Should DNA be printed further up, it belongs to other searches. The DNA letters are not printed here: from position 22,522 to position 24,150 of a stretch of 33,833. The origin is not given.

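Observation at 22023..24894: Lower-GC3 island (HNH, secreted protein, LamG/CBM-like protein, repeat protein) inserted between head and neck genes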

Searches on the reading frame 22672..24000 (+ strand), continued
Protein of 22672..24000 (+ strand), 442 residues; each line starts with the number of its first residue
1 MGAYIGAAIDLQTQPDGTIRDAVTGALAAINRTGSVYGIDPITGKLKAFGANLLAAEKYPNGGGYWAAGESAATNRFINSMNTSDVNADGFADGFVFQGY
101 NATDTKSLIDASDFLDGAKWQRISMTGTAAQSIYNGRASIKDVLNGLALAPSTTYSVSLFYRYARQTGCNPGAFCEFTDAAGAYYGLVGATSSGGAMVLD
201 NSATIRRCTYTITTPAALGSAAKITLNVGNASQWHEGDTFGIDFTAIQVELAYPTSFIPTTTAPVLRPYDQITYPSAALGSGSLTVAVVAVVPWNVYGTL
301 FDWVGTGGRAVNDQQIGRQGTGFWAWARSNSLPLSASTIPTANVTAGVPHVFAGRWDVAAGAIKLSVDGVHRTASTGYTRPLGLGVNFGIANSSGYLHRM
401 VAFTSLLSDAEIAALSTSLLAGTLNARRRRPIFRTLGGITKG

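Call 58: find_encoding_contigs(protein=P0010, flank=10000, max_places=2)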
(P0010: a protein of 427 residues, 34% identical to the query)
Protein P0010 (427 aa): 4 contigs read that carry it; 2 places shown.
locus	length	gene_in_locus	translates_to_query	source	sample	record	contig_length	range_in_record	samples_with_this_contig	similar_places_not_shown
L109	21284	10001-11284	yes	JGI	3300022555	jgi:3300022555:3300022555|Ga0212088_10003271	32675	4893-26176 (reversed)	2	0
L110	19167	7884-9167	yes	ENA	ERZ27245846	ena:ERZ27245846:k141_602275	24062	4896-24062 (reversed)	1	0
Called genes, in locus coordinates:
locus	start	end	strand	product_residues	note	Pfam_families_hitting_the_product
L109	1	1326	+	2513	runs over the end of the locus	PF10145:PhageMin_Tail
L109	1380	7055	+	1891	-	-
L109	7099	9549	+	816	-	PF13884:Peptidase_S74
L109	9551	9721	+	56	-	-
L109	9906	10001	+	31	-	-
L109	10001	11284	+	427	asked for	-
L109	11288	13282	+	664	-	-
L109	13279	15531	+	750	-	PF13385:Laminin_G_3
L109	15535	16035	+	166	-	-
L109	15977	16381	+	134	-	-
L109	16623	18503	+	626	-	-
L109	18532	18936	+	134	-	-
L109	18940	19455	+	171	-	-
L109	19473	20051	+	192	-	-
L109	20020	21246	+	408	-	PF00534:Glycos_transf_1, PF13692:Glyco_trans_1_4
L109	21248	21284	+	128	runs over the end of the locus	-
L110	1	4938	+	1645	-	?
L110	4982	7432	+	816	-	PF13884:Peptidase_S74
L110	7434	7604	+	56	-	-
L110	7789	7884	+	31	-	-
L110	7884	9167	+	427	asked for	-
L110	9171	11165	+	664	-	-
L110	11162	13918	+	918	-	PF13385:Laminin_G_3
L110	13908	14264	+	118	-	-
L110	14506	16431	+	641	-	-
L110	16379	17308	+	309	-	-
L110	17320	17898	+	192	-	-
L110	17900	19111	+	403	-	PF00534:Glycos_transf_1, PF13692:Glyco_trans_1_4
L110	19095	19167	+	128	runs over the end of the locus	-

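Call 59: find_encoding_contigs(protein=P0011, flank=10000, max_places=2)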
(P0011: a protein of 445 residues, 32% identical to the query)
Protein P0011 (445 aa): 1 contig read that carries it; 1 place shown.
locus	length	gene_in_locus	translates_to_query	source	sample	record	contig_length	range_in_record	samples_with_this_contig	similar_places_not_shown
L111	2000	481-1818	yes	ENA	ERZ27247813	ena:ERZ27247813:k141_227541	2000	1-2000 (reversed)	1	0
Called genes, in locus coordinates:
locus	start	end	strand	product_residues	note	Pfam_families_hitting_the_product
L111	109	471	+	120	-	-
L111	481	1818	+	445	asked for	-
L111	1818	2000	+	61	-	?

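Call 62: fold_search(model_id=the predicted structure, library=viral)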
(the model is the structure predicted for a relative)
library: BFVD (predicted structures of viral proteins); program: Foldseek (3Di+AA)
matches with E <= 10: 1719; with E <= 0.001: 305
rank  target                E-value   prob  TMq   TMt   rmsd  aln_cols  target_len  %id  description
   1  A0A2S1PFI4            4.0e-16  1.00  0.62  0.51   5.4       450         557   14  (no name in the UniProt tables at hand)
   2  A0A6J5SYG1            2.3e-15  1.00  0.62  0.70   5.2       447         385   18  Concanavalin A-like lectin/glucanases superfamily [uncultured Caudovirales phage]
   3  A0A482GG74            5.7e-15  1.00  0.66  0.40   5.2       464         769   14  Tail fiber protein [Escherichia phage EdH4]
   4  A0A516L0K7            8.9e-15  1.00  0.67  0.66   5.8       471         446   11  (no name in the UniProt tables at hand)
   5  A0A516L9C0            1.9e-14  1.00  0.65  0.67   6.1       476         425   15  (no name in the UniProt tables at hand)
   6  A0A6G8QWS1            3.5e-14  1.00  0.62  0.36   6.2       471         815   14  Tail fiber protein [Phage NBEco002]
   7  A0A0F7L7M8            3.7e-14  1.00  0.58  0.63   7.0       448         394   16  Uncharacterized protein [uncultured marine virus]
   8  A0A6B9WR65            1.2e-13  1.00  0.64  0.44   6.7       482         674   15  Tail fiber protein [Escherichia phage rolling]
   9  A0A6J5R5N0            1.3e-13  1.00  0.59  0.34   9.1       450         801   18  Uncharacterized protein [uncultured Caudovirales phage]
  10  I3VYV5                1.7e-13  1.00  0.57  0.55   8.9       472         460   14  (no name in the UniProt tables at hand)
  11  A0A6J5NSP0            2.2e-13  1.00  0.64  0.68   6.0       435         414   16  Concanavalin A-like lectin/glucanases superfamily [uncultured Caudovirales phage]
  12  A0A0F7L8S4            4.8e-13  1.00  0.62  0.64   7.4       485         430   12  Uncharacterized protein [uncultured marine virus]
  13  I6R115                1.1e-11  1.00  0.55  0.45   6.1       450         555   14  Uncharacterized protein [Nonlabens phage P12024S]
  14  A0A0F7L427            1.3e-11  1.00  0.56  0.45  11.8       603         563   11  Uncharacterized protein [uncultured marine virus]
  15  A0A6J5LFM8            2.2e-11  1.00  0.28  0.20  18.0       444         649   15  Concanavalin A-like lectin/glucanases superfamily [uncultured Caudovirales phage]
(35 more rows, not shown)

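Call 65: search_dna_similar(query=L107:11305-12327:+, collection=phages, mode=protein, max_rows=25, max_evalue=0.01)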
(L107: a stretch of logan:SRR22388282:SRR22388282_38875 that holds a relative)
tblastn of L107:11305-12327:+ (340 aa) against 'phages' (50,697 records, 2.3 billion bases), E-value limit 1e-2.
No match.

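Call 66: search_protein_families(library=phrogs, proteins=[L107:12324-12893:+, L108:4773-5243:+, L012:12506-12778:+, L107:9412-9888:+], max_evalue=0.01)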
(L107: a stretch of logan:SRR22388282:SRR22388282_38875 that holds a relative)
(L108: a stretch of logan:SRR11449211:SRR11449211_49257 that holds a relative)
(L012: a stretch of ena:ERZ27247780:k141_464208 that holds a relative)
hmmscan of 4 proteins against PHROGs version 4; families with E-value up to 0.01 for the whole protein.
L107:12324-12893:+ (189 aa): 2 families
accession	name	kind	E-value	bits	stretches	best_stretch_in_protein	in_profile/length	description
phrog_442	-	connector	1.4e-10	41.9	1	7-155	80-231/270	head-tail adaptor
phrog_40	-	connector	0.0054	17.2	1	11-57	38-82/201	head-tail adaptor Ad1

L108:4773-5243:+ (156 aa): 1 family
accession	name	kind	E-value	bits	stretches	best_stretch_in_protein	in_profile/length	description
phrog_17057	-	unknown function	0.0011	19.6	0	5-59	3-57/225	-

L012:12506-12778:+ (91 aa): 0 families

L107:9412-9888:+ (158 aa): 2 families
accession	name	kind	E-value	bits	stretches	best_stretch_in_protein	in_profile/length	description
phrog_14235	-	unknown function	0.0011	20.1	1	8-58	7-57/86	-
phrog_17946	-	unknown function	0.0085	17.6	0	19-136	17-115/131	-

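Call 96: find_related_loci(query=A6, collection=viral_contigs, flank=10000)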
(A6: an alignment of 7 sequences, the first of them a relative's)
Query A6 (442 aa) in viral_contigs; peptide patterns used: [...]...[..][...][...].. (x = any residue, [..] = any of these).
16 stretches matched a pattern, but none encodes a relative of the query by tblastn (E <= 1e-3).

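Call 97: find_related_loci(query=A6, collection=metagenome_contigs, flank=10000)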
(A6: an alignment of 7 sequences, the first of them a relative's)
Query A6 (442 aa) in metagenome_contigs; peptide patterns used: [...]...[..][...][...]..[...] (x = any residue, [..] = any of these).
98 stretches matched a pattern; 1 encode a relative of the query (tblastn E <= 1e-3); 1 distinct loci.
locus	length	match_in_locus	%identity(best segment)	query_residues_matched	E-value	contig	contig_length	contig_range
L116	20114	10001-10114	48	397-438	9e-6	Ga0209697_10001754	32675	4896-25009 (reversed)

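Call 98: find_encoding_contigs(protein=P0015, flank=10000, max_places=2)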
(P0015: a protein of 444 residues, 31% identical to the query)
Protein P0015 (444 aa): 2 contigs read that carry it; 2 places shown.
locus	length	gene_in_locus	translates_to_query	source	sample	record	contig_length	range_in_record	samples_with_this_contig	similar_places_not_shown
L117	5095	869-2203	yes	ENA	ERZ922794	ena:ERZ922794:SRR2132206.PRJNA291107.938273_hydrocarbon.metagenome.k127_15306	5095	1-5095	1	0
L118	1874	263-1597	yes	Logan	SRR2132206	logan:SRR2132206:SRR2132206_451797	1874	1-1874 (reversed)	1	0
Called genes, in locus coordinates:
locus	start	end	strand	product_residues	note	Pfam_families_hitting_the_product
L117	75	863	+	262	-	-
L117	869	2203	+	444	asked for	-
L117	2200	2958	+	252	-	-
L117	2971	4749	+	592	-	-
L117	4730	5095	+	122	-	?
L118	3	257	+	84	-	?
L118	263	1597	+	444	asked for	-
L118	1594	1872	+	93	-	?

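Call 99: find_encoding_contigs(protein=P0006, flank=10000, max_places=2)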
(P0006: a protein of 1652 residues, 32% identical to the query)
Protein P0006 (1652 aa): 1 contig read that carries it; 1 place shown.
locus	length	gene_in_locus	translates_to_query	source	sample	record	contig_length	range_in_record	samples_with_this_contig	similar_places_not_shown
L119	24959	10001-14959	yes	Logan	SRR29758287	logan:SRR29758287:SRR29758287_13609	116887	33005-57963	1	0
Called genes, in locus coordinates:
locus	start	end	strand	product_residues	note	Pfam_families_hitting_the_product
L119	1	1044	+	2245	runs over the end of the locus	-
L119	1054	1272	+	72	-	-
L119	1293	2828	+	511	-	-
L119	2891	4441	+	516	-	-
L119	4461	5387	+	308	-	-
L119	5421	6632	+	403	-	PF25209:Phage_capsid_4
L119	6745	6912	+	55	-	-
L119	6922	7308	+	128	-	-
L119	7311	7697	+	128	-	-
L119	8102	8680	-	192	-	-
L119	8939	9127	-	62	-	-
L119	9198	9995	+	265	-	-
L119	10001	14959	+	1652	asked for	-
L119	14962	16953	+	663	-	-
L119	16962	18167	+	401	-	PF13205:Big_5 (faint)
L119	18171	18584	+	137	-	-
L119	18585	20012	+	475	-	-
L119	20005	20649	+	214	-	-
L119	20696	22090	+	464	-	-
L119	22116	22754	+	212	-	-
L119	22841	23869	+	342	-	-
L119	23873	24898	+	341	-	-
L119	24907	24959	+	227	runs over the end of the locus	-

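Call 100: find_encoding_contigs(protein=P0030, flank=10000, max_places=2)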
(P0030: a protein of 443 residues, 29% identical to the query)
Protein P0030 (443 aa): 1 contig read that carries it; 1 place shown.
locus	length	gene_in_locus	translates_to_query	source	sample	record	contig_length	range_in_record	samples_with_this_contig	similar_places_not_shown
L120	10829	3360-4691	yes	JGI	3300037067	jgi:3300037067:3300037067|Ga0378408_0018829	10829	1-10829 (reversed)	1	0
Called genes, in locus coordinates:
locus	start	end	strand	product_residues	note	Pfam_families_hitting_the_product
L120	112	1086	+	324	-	-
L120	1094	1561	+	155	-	PF09956:Phage_cement_2 (faint)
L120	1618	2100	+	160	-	-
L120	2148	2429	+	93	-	-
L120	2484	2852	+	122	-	-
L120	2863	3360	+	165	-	-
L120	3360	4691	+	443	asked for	-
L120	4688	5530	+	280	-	-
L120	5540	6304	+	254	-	-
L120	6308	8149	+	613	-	-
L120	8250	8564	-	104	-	-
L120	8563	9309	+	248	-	-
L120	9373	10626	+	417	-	-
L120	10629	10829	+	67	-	?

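Call 102: search_protein_families(library=padloc, proteins=[window:22672-24000:+], max_evalue=0.01)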
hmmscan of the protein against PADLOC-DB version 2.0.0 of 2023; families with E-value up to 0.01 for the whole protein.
window:22672-24000:+ (442 aa): 0 families

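Call 103: search_protein_families(library=ncbifam, proteins=[window:22672-24000:+, P0007, P0030, L108:3727-4776:+], max_evalue=0.01)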
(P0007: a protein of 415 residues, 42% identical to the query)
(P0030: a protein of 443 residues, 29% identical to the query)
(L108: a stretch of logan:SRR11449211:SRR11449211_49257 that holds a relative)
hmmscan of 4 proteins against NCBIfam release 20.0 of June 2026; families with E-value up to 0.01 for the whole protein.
window:22672-24000:+ (442 aa): 1 family
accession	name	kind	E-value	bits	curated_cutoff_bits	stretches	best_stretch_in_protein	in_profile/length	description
NF048003.1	GTA_spike_fiber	domain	6.3e-10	39.9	36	1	148-268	63-181/182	phage head spike fiber domain-containing protein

P0007 (415 aa): 1 family
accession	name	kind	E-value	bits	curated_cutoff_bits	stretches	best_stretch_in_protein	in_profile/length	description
NF048003.1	GTA_spike_fiber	domain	2.5e-22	80.3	36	1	68-252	2-182/182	phage head spike fiber domain-containing protein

P0030 (443 aa): 1 family
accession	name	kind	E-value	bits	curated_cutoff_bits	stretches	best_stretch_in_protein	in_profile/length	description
NF048003.1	GTA_spike_fiber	domain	6.5e-14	52.9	36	1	84-275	2-182/182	phage head spike fiber domain-containing protein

L108:3727-4776:+ (349 aa): 0 families
